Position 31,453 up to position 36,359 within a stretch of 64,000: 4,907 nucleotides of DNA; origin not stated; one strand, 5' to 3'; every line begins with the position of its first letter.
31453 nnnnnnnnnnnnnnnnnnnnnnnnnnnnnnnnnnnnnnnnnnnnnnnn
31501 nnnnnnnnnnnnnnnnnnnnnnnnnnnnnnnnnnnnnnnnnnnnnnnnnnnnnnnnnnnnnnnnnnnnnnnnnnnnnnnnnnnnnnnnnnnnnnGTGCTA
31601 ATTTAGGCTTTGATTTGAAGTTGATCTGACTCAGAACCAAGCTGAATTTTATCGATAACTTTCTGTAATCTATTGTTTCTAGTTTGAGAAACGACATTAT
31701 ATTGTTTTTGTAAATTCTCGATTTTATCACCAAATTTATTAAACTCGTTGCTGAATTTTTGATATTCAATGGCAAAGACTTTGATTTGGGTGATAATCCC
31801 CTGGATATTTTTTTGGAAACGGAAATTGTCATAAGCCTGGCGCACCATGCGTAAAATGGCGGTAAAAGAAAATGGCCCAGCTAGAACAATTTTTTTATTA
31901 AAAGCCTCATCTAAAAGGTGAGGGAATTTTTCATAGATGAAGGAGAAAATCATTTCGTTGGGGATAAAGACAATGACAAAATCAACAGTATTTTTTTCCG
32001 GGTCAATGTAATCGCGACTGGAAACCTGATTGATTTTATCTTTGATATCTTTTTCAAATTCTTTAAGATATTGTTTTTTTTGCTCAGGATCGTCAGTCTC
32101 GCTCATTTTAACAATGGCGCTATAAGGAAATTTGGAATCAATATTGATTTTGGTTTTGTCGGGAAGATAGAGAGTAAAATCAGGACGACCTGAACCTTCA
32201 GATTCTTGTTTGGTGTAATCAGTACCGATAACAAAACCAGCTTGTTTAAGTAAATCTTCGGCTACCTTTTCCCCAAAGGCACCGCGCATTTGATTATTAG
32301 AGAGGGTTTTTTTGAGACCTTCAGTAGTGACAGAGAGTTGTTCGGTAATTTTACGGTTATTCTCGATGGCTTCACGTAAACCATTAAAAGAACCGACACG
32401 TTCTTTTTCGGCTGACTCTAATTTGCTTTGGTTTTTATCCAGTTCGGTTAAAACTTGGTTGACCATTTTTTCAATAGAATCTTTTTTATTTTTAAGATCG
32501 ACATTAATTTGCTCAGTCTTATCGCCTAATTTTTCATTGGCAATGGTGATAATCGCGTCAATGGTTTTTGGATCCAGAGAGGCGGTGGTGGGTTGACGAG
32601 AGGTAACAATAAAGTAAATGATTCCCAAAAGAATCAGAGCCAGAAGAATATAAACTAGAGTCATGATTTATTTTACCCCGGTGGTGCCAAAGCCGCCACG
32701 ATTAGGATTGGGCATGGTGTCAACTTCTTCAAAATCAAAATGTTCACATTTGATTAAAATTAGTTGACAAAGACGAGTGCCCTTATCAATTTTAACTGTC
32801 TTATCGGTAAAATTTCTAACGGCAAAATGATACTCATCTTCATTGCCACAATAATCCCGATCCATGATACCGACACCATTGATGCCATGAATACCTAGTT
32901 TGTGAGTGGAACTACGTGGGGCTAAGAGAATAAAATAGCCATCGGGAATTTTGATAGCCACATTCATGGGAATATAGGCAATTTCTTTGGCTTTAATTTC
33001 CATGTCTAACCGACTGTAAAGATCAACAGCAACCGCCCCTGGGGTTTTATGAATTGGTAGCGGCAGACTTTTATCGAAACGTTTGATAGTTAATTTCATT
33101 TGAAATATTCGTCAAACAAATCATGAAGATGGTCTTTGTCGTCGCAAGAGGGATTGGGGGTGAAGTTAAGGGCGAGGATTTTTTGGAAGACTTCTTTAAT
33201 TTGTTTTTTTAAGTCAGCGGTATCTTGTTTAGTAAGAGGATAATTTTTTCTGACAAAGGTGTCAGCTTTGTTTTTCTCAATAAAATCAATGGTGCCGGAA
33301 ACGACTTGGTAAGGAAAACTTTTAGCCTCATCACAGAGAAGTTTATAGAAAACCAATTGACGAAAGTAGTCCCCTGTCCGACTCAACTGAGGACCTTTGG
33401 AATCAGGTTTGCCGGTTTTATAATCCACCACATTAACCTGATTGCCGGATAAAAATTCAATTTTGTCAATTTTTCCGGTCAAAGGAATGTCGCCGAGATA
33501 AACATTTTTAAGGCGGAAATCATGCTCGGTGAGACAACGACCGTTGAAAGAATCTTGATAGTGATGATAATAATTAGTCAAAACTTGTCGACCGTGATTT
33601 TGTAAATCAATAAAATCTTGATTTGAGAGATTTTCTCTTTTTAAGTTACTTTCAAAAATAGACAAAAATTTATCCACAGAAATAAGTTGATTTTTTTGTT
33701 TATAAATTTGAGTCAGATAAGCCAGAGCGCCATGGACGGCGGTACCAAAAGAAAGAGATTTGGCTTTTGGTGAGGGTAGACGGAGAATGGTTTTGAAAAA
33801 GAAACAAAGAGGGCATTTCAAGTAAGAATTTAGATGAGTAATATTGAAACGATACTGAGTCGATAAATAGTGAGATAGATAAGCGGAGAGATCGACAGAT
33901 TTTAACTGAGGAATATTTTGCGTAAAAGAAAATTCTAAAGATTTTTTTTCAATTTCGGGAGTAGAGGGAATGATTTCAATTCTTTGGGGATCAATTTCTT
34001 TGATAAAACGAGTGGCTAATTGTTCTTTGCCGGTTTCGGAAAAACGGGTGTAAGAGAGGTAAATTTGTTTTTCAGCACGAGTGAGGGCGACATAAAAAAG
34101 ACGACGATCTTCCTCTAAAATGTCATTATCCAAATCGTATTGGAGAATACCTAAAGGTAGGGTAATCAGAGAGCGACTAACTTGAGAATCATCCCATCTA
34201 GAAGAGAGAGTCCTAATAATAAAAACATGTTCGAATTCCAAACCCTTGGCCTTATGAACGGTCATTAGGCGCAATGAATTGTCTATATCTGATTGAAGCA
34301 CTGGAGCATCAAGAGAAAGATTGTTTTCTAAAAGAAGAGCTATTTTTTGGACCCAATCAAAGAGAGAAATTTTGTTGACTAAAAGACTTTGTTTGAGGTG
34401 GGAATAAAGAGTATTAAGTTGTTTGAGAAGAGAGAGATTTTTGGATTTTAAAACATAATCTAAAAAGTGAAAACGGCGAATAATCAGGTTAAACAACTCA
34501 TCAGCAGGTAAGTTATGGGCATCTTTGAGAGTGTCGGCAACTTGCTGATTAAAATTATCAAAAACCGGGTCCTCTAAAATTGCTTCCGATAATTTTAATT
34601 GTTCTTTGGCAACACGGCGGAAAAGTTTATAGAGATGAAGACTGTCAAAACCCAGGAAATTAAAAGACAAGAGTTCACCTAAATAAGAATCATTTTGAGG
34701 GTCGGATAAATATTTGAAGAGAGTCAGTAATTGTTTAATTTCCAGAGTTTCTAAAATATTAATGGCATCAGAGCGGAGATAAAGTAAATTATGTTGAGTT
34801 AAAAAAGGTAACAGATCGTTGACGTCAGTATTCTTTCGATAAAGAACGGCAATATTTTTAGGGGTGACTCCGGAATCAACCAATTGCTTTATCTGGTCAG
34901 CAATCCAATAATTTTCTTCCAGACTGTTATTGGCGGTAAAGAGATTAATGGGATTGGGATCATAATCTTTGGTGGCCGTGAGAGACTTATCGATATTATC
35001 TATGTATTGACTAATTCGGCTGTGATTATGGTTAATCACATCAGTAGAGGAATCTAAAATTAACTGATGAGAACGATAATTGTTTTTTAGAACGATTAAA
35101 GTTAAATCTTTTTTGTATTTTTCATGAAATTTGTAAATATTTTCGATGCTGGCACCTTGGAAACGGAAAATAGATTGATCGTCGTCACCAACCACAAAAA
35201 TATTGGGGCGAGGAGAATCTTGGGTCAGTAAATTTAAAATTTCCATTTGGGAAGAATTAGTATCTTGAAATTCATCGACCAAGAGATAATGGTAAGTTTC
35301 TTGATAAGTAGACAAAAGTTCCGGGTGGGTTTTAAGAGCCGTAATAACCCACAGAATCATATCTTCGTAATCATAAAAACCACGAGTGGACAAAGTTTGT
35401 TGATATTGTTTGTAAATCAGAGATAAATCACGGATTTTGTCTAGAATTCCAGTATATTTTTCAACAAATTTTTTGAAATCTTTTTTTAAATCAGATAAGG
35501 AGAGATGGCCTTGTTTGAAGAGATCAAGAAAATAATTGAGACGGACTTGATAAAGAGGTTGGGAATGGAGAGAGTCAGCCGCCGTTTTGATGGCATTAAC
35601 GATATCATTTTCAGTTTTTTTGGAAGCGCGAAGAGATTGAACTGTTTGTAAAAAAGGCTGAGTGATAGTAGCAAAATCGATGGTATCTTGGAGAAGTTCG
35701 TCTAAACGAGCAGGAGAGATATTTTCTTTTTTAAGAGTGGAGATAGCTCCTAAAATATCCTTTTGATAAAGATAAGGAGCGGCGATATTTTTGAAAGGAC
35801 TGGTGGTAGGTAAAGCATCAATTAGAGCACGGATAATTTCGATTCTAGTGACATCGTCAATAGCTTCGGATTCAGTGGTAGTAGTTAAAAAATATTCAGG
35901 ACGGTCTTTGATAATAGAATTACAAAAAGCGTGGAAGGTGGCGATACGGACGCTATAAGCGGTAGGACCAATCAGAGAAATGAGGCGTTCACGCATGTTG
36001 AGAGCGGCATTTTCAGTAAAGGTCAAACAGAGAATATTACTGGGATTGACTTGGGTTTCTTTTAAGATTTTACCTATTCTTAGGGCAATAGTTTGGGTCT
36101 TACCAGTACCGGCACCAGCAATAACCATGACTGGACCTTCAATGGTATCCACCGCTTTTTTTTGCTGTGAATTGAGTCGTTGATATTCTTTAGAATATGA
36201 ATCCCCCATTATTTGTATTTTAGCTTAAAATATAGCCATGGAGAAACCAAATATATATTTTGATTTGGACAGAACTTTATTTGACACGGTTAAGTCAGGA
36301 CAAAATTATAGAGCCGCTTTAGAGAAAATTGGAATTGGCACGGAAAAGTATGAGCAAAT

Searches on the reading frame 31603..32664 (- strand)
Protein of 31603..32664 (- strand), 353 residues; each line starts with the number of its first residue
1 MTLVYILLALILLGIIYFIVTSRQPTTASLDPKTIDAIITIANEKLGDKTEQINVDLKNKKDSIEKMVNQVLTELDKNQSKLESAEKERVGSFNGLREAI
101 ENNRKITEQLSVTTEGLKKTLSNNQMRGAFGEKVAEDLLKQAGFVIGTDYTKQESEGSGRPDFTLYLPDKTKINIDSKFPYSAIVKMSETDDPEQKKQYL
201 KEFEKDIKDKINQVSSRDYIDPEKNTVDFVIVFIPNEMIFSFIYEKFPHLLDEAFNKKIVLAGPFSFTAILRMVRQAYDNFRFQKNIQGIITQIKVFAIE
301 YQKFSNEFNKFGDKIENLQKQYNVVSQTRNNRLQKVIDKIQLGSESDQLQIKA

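Call 27: search_protein_families(library=pfam, proteins=[window:31603-32664:-], max_evalue=0.01)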
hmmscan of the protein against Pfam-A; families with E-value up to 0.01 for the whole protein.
window:31603-32664:- (353 aa): 1 family
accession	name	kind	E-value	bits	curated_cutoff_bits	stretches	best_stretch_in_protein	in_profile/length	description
PF02646.22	RmuC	-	1.5e-66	224.9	26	1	63-343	2-285/291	RmuC family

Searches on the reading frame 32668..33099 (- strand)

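Call 27: search_protein_families(library=pfam, proteins=[window:32668-33099:-], max_evalue=0.01)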
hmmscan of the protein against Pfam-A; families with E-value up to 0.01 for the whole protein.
window:32668-33099:- (143 aa): 2 families
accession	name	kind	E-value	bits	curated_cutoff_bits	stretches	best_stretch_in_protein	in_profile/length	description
PF00692.24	dUTPase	-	2.2e-23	82.9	22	1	13-140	4-128/129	dUTPase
PF22769.1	DCD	-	1.6e-06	28.7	27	1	47-117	85-152/153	dCTP deaminase-like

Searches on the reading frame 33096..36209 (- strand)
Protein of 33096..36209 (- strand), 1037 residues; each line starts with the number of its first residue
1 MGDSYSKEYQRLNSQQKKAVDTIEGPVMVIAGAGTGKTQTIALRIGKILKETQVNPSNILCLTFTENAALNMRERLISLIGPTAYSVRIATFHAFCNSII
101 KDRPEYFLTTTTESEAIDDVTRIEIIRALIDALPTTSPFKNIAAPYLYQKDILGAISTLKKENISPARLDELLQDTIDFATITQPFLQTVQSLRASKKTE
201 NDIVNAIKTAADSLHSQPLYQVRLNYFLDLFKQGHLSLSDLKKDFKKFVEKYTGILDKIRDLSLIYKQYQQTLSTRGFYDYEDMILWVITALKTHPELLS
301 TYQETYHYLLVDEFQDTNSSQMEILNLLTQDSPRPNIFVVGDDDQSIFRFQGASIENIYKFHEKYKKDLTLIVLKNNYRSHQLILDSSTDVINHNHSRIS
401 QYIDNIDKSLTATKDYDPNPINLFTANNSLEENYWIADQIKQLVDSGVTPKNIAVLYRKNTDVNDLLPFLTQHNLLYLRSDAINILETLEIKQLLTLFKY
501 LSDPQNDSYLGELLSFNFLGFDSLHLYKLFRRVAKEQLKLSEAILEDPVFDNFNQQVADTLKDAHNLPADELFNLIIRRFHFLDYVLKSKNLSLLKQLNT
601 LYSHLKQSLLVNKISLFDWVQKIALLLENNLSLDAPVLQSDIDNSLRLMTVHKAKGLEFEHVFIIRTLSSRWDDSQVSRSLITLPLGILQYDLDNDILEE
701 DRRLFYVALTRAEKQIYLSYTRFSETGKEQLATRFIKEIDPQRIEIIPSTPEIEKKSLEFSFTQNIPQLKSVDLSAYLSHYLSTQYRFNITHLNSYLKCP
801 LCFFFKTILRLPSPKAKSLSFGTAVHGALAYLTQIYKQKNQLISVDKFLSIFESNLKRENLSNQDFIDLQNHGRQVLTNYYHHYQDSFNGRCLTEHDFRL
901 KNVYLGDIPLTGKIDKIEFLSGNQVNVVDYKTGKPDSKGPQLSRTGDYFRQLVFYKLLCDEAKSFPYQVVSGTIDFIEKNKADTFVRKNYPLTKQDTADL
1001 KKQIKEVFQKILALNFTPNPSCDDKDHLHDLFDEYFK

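Call 27: search_protein_families(library=pfam, proteins=[window:33096-36209:-], max_evalue=0.01)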
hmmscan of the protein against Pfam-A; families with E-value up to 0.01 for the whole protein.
window:33096-36209:- (1037 aa): 10 families
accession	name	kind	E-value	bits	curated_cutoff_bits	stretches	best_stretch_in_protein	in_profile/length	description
PF00580.27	UvrD-helicase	-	3.7e-64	217.5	23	2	196-366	109-271/271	UvrD/REP helicase N-terminal domain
PF13361.12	UvrD_C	-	5e-41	141.7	25.6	1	372-722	1-349/350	UvrD-like helicase C-terminal domain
PF12705.13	PDDEXK_1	-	1.4e-23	84.5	22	1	788-1023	2-238/247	PD-(D/E)XK nuclease superfamily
PF13245.12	AAA_19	-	8.7e-20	71.7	25.1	1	16-350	1-133/134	AAA domain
PF13538.12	UvrD_C_2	-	3e-11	43.5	27.4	2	647-669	3-25/52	UvrD-like helicase C-terminal domain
PF21445.3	ADDB_N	-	4.8e-10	39.6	26.6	1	224-379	119-279/290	ADDB, N-terminal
PF01443.25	Viral_helicase1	-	2.5e-07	31.2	21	0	647-717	178-225/228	Viral superfamily 1 RNA helicase core domain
PF13604.12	AAA_30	-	9.1e-05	22.7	27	0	12-75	2-65/191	AAA domain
PF00270.35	DEAD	-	0.005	17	26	0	14-88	2-77/167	DEAD/DEAH box helicase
PF13086.12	AAA_11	-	0.0056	16.9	27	0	12-91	2-91/257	AAA domain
